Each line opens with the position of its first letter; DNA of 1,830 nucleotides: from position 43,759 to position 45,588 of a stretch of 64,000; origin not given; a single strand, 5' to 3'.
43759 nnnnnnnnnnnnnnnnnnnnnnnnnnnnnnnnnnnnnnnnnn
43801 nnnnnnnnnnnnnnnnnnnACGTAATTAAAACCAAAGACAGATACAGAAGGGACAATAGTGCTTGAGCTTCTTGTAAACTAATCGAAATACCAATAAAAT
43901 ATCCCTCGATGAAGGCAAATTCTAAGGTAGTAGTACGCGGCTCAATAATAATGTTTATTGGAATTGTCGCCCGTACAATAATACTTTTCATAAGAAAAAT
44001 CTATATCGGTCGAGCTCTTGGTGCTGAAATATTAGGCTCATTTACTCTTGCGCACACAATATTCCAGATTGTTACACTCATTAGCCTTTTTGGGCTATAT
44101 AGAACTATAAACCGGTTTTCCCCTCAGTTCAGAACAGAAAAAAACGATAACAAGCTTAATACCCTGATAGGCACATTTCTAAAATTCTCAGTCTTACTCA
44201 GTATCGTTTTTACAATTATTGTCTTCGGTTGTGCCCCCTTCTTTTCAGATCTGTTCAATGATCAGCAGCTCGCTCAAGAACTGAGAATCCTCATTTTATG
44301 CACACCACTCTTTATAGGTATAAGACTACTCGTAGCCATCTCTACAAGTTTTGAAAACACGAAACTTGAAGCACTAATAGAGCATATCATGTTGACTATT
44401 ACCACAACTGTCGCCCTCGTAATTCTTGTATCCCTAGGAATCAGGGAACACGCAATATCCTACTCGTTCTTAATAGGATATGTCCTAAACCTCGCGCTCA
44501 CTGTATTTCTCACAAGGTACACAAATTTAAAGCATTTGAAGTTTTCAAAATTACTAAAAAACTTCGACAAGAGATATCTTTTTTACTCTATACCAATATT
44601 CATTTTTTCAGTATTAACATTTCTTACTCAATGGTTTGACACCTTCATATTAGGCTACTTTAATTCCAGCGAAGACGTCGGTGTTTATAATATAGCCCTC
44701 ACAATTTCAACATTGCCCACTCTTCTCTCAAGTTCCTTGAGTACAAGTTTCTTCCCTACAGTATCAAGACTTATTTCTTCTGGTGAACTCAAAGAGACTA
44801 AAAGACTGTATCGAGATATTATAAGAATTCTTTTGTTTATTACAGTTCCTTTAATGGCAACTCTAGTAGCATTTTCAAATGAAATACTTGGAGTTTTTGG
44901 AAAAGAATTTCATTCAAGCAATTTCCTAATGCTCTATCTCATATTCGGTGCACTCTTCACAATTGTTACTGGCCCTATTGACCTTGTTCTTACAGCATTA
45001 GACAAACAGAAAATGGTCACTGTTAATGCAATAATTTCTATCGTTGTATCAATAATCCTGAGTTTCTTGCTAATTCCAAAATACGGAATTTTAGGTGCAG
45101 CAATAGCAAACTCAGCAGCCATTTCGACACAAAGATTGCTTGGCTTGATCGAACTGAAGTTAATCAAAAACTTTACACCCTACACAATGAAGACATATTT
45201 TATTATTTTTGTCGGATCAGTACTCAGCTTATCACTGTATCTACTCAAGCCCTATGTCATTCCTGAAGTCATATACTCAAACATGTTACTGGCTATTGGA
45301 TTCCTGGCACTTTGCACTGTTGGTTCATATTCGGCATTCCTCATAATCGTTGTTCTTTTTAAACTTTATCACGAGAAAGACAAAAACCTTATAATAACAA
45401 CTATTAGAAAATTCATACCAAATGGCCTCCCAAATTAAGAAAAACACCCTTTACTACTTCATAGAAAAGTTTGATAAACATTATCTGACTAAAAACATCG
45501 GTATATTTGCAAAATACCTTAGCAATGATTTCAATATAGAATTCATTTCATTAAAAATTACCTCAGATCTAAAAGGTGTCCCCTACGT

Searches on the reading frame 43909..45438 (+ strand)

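Call 89: search_protein_families(library=pfam, proteins=[window:43909-45438:+], max_evalue=0.0001)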
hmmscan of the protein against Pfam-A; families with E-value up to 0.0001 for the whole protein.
window:43909-45438:+ (509 aa): 4 families
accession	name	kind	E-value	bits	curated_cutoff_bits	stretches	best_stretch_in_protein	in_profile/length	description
PF13440.11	Polysacc_synt_3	-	1e-20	74.7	23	1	86-335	46-289/293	Polysaccharide biosynthesis protein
PF01943.22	Polysacc_synt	-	1.4e-19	71.1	28.2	1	8-288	1-273/274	Polysaccharide biosynthesis protein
PF01554.23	MatE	-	8.7e-17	61.7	24.9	2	229-387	1-161/161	MatE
PF03023.19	MurJ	-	3.9e-15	55.9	27.4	1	36-452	4-433/451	Lipid II flippase MurJ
